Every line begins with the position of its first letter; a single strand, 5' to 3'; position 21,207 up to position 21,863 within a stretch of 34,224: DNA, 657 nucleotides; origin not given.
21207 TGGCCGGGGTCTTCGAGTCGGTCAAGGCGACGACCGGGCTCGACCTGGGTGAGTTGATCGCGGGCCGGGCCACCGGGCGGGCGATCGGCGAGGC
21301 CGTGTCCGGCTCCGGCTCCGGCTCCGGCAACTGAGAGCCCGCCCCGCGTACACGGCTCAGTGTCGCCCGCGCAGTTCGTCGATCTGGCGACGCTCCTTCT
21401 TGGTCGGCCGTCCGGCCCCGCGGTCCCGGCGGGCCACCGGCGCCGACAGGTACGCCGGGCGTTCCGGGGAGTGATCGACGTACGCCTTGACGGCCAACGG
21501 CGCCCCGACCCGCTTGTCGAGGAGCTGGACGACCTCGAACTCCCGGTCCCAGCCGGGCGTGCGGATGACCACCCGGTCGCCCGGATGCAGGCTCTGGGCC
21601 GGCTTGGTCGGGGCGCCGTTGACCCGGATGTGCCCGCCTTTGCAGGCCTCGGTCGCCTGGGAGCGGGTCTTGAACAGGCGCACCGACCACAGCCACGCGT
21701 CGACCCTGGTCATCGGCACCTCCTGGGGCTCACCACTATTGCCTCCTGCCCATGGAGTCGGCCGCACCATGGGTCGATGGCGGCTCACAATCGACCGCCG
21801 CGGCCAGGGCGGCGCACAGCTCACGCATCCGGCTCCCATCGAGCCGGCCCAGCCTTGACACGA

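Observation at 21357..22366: MazE/MazF-like toxin-antitoxin module with an operator inverted repeat, co-oriented and tightly linked to an S4/Hsp15-like ribosome-associated gene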

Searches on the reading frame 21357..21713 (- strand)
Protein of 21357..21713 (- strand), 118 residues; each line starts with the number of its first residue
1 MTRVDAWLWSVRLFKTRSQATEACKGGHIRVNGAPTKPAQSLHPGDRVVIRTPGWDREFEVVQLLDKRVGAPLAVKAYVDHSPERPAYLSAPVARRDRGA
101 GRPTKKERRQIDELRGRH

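Call 3: search_protein_families(library=pfam, proteins=[window:21357-21713:-], max_evalue=0.01)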
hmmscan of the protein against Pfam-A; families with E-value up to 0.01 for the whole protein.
window:21357-21713:- (118 aa): 1 family
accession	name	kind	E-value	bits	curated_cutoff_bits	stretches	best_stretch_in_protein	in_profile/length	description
PF01479.30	S4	-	3.5e-12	46.3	22.8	1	3-48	2-48/48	S4 domain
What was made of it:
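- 21357..21713 (-): Resident S4-domain, Hsp15-like gene (118 aa). It is ancestral to the locus and not part of the cassette. Pfam S4 (call 3).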

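Call 4: search_protein_families(library=ncbifam, proteins=[window:21357-21713:-], max_evalue=0.01)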
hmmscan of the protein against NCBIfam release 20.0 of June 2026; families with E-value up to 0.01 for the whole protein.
window:21357-21713:- (118 aa): 2 families
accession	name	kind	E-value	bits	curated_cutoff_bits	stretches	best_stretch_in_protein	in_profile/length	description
NF007673.0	PRK10348.1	equivalog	8.2e-11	42.2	148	1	3-110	10-123/133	ribosome-associated heat shock protein Hsp15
NF003717.0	PRK05327.1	equivalog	0.0081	16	116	1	2-52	92-143/202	30S ribosomal protein S4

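Call 5: find_related_loci(query=window:21357-21713:-, collection=genome_contigs, flank=4000)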
Query window:21357-21713:- (118 aa) in genome_contigs; peptide patterns used: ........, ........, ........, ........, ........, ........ (x = any residue, [..] = any of these).
238 stretches matched a pattern; 96 encode a relative of the query (tblastn E <= 1e-3); the best 80 are kept; 80 distinct loci.
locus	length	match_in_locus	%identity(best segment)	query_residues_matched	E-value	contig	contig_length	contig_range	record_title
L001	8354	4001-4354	77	1-118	1e-60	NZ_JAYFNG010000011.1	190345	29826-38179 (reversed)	MAG: Raineyella sp. isolate 3C_43 c_3C_000000148892, whole genome shotgun sequence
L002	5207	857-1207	78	1-117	6e-60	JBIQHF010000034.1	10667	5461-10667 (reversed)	MAG: Propionibacteriaceae bacterium isolate mag.8d NODE_2408_length_10667, whole genome shotgun sequence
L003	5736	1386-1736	77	1-117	4e-59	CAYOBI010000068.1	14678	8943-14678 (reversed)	MAG TPA_asm: uncultured Propionibacteriaceae bacterium isolate SRP216815_co1_306 genome assembly, contig: NODE_5102_leng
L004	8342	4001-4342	76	1-114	4e-58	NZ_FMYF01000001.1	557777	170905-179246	Raineyella antarctica strain LZ-22, whole genome shotgun sequence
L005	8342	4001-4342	74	1-114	8e-57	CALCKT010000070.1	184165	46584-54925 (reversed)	MAG TPA_asm: uncultured Propionibacteriaceae bacterium isolate ERR589373_bin.57_CONCOCT_v1.1_MAG genome assembly, contig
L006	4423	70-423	73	1-118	1e-56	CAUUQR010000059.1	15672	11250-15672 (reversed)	MAG TPA_asm: uncultured Propionibacteriaceae bacterium isolate ERR10083830_bin.1_MetaWRAP_v1.3_MAG genome assembly, cont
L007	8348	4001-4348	73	1-116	3e-56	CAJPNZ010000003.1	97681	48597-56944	MAG: Propionibacteriaceae bacterium isolate SRR9217400-mag-bin.2 genome assembly, contig: SRR9217400-mag-bin.2_23, whole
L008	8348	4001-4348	73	1-116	5e-56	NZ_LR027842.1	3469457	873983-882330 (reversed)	[Pseudopropionibacterium] massiliense strain Marseille-P6184, whole genome shotgun sequence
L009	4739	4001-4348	72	1-116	6e-56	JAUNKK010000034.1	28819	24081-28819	MAG: Propionibacteriaceae bacterium isolate S30M_Sa_28 NODE_943_length_28819_cov_18.473404, whole genome shotgun sequenc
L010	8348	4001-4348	72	1-116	5e-55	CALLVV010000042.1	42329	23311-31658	MAG TPA_asm: uncultured Propionibacteriaceae bacterium isolate ERR589476_bin.23_CONCOCT_v1.1_MAG genome assembly, contig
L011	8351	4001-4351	74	1-117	1e-54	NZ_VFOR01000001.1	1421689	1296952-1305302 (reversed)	Propioniferax innocua strain DSM 8251 Ga0197512_11, whole genome shotgun sequence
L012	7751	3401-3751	69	1-117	2e-52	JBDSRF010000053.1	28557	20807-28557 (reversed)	MAG: Arachnia sp. isolate cluster1_bin.504 k127_4132804, whole genome shotgun sequence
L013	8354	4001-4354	67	1-118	9e-53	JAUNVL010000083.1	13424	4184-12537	MAG: Propionibacteriaceae bacterium isolate S7A_St_31 NODE_1485_length_13424_cov_22.353729, whole genome shotgun sequenc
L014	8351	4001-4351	69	1-117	6e-52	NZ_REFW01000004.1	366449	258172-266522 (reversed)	Tessaracoccus antarcticus strain JDX10 Scaffold4, whole genome shotgun sequence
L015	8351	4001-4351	67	1-117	1e-51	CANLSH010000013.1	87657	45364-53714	uncultured Arachnia sp. isolate 2-217.fasta genome assembly, contig: NODE_22, whole genome shotgun sequence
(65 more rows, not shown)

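Call 23: list_cluster_members(proteins=[P0121, window:21357-21713:-])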
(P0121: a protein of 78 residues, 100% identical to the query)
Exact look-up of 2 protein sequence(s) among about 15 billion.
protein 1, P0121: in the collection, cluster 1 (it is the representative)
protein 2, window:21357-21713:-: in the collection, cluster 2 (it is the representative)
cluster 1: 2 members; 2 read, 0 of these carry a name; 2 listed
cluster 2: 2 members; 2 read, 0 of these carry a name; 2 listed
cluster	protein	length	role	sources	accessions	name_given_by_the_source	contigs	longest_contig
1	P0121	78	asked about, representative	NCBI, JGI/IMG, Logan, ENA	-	-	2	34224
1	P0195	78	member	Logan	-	-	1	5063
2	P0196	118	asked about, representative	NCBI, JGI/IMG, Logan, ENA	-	-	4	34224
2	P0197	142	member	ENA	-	-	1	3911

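Call 24: search_solved_structures(query=window:21357-21713:-, max_evalue=0.01)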
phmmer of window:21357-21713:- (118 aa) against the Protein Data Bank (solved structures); distinct sequences matched with E-value up to 0.01: 11.
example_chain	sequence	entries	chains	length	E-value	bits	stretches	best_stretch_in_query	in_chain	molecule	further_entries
5z81_A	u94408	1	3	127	3.2e-13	53.2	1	2-111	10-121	Heat shock protein 15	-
1dm9_A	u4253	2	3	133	3.3e-09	40.2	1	2-111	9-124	HYPOTHETICAL 15.5 KD PROTEIN IN MRCA-PCKA INTERGENIC REGION | Heat shock protein 15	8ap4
30qz_V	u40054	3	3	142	4.1e-09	39.9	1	2-111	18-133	Heat shock protein 15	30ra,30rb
3bbu_A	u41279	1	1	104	2.2e-08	37.5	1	2-78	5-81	Heat Shock Protein 15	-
2k6p_A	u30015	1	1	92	0.00052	23.4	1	3-64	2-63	Uncharacterized protein HP_1423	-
7aqc_Y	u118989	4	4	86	0.00058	23.3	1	3-52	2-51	Uncharacterized protein YabO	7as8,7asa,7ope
5t7v_SC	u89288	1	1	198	0.0031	20.9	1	2-53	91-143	30S ribosomal protein S4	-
5tcu_SC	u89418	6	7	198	0.0031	20.9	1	2-53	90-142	30S ribosomal protein S4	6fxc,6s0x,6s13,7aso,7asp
9t4r_D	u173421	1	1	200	0.0031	20.9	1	2-53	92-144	Small ribosomal subunit protein uS4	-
5li0_d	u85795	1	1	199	0.0031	20.9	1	2-53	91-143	30S ribosomal protein S4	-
5nd8_d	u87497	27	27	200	0.0031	20.9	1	2-53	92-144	30S ribosomal protein S4 | Small ribosomal subunit protein uS4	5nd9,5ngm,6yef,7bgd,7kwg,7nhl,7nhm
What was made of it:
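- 21357..21713 (-): Hsp15 structures at E 3e-13 to 2e-8 (call 24).
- On Hsp15/HslR family: Hsp15 structures 5z81, 1dm9 and 30qz match over residues 2-111 (call 24).
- Checked: It matches Hsp15 structures almost end to end (5z81, E 3e-13, residues 2-111; call 24).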

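Call 28: find_encoding_contigs(protein=window:21357-21713:-, flank=5000, max_places=6)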
Protein window:21357-21713:- (118 aa): 7 contigs read that carry it; 6 places shown.
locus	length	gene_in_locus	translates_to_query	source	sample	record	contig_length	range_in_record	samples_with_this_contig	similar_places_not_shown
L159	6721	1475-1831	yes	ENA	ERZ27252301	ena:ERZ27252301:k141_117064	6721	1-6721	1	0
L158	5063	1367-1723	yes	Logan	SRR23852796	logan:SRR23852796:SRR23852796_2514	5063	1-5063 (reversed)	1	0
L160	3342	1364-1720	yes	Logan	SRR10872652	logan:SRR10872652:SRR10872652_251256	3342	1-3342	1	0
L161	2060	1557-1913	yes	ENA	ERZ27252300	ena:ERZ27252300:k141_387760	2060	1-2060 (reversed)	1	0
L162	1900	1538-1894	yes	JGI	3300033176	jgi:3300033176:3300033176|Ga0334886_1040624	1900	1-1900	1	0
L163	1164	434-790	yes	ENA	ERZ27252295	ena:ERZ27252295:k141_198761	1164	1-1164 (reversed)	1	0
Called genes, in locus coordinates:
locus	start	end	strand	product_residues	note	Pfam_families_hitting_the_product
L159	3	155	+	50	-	?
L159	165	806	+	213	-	-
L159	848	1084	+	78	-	-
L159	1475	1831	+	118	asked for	PF01479:S4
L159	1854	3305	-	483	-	PF01145:Band_7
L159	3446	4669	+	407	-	PF09594:GT87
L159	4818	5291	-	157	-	PF00011:HSP20, PF17886:ArsA_HSP20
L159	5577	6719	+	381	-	?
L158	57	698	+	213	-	-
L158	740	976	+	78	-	-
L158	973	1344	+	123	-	PF02452:PemK_toxin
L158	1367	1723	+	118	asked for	PF01479:S4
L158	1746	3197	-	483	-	PF01145:Band_7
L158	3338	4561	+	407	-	PF09594:GT87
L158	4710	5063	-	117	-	?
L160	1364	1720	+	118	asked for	PF01479:S4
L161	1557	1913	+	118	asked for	PF01479:S4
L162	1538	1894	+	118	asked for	PF01479:S4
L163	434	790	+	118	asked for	PF01479:S4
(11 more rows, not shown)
